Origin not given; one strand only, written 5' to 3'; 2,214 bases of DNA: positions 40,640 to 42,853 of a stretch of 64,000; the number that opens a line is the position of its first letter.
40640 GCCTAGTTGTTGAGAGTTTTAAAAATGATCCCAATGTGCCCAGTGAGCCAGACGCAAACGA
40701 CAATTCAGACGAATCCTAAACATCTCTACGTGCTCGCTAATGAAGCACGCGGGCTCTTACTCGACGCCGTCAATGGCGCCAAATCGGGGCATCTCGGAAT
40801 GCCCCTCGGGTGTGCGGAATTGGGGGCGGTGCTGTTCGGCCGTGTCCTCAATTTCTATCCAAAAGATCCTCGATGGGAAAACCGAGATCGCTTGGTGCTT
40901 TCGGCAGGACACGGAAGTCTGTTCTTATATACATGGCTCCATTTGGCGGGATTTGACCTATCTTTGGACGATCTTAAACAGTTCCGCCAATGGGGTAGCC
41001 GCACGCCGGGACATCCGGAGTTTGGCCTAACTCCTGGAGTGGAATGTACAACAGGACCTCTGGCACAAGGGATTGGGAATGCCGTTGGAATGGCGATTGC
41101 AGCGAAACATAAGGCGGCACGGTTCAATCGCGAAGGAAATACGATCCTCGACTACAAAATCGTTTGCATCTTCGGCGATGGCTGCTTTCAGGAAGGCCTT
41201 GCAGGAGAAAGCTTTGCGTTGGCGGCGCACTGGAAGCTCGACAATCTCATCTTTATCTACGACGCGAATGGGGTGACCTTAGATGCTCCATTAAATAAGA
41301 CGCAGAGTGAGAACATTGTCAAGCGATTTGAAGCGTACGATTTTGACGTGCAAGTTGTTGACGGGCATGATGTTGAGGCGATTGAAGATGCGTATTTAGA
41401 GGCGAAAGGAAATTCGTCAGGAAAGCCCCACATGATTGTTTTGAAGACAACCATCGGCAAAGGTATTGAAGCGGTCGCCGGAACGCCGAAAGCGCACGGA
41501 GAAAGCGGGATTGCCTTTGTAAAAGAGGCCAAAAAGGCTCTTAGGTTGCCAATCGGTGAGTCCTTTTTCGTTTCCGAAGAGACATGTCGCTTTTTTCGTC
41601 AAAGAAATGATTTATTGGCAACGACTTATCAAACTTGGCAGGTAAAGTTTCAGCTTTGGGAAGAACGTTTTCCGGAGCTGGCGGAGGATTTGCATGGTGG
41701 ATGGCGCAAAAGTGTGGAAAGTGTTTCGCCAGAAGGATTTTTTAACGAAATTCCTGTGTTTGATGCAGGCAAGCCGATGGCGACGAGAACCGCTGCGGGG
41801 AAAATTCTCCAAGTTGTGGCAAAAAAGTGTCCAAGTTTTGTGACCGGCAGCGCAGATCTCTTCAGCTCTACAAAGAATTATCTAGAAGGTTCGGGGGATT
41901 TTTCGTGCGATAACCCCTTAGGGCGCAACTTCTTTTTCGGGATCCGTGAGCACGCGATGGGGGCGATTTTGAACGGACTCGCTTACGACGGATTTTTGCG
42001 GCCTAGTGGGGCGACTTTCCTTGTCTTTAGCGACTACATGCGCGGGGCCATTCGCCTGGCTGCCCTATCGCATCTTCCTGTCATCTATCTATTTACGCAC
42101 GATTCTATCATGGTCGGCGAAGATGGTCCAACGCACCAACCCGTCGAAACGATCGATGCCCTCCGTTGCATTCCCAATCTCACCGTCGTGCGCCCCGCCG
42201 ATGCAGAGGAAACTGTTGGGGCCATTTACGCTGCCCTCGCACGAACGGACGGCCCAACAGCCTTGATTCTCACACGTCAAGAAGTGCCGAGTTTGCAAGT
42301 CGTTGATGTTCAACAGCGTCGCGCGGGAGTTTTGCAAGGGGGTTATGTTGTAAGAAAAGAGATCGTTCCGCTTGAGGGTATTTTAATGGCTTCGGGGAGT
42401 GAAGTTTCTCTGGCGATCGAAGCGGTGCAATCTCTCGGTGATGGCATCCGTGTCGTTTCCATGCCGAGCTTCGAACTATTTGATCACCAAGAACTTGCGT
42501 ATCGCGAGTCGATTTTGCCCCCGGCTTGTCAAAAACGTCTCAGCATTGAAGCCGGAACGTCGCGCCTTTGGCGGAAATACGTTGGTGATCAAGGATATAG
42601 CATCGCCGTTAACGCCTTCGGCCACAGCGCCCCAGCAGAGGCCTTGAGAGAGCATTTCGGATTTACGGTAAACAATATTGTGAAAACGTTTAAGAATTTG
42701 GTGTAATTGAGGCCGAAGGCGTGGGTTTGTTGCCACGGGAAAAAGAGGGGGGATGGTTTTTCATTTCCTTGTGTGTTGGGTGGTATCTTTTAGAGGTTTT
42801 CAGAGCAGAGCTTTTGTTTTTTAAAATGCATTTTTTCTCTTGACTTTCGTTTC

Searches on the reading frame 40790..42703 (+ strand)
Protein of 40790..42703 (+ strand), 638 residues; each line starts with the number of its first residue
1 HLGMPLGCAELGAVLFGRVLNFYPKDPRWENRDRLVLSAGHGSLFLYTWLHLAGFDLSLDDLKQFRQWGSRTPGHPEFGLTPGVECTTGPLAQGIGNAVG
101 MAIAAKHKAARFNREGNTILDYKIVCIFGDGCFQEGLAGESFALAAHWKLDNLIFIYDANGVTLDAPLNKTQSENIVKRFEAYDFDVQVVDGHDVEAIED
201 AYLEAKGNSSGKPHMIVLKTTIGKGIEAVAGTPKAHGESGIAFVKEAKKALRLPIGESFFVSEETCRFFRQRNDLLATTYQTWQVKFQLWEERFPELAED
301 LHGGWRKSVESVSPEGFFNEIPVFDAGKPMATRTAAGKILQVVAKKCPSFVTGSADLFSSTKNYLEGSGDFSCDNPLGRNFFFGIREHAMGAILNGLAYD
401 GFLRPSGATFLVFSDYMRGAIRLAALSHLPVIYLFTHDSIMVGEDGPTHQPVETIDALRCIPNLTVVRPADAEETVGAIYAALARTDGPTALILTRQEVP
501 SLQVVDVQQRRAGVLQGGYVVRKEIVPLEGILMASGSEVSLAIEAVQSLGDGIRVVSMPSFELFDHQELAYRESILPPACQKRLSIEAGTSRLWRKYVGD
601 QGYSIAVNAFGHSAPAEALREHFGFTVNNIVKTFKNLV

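Call 19: find_related_loci(query=window:40790-42703:+, collection=genome_contigs, flank=10000)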
Query window:40790-42703:+ (638 aa) in genome_contigs; peptide patterns used: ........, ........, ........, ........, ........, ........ (x = any residue, [..] = any of these).
600 stretches matched a pattern (row limit reached: there are more); 585 encode a relative of the query (tblastn E <= 1e-3); the best 80 are kept; 80 distinct loci.
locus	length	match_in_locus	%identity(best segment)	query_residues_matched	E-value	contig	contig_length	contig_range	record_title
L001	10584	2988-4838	56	1-625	0e+0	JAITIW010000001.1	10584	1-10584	MAG: Puniceicoccales bacterium isolate Pcl387_bin136 k119_397643, whole genome shotgun sequence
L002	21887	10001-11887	50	1-632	0e+0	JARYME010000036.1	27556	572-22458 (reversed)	MAG: Armatimonadota bacterium isolate A05DMB-I-24 NODE_36_length_27556_cov_4.295971, whole genome shotgun sequence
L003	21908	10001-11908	47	1-638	0e+0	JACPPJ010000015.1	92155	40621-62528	MAG: Acidobacteria bacterium isolate NC_groundwater_624_Ag_B-0.1um_57_70 B_1_S1_Biohub_coassembly_k141_1301185, whole ge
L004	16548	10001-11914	48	1-638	0e+0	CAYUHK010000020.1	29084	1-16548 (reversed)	MAG TPA_asm: uncultured Verrucomicrobiota bacterium isolate SRP192927_co1_485 genome assembly, contig: NODE_2803_length_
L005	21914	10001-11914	47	1-637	0e+0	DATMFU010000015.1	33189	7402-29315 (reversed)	MAG TPA_asm: Niallia sp. isolate SMAG_U13471 k141_302518, whole genome shotgun sequence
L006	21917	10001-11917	47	1-638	0e+0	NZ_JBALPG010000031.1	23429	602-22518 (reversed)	Neobacillus drentensis strain JJ1435 JJ-1435_contig_33, whole genome shotgun sequence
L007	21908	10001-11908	48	1-635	0e+0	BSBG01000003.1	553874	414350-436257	Bacillus safensis S-11 DNA, sequence003, whole genome shotgun sequence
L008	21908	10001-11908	48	1-635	0e+0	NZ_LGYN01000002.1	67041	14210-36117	Bacillus australimaris strain NH7I_1 contig10, whole genome shotgun sequence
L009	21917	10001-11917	47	1-638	0e+0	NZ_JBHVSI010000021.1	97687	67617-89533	Neobacillus sp. NPDC058068 NPDC058068_T29_D6.ctg-0021, whole genome shotgun sequence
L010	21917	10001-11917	47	1-638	0e+0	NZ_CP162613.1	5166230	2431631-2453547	Niallia tiangongensis strain JL1B1071 chromosome, complete genome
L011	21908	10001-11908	48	1-635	0e+0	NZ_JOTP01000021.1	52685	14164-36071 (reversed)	Bacillus zhangzhouensis strain DW5-4 contig21, whole genome shotgun sequence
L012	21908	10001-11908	48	1-635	0e+0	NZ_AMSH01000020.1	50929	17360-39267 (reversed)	Bacillus xiamenensis strain HYC-10 contig20, whole genome shotgun sequence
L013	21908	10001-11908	48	1-635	0e+0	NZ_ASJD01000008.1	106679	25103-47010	Bacillus safensis FO-36b contig8, whole genome shotgun sequence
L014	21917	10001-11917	47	1-638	0e+0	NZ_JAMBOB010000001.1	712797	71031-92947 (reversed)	Neobacillus niacini strain MER TA 87 NODE_1_, whole genome shotgun sequence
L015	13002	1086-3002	46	1-638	0e+0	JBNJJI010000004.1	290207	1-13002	MAG: Bacillota bacterium isolate BSe3 4, whole genome shotgun sequence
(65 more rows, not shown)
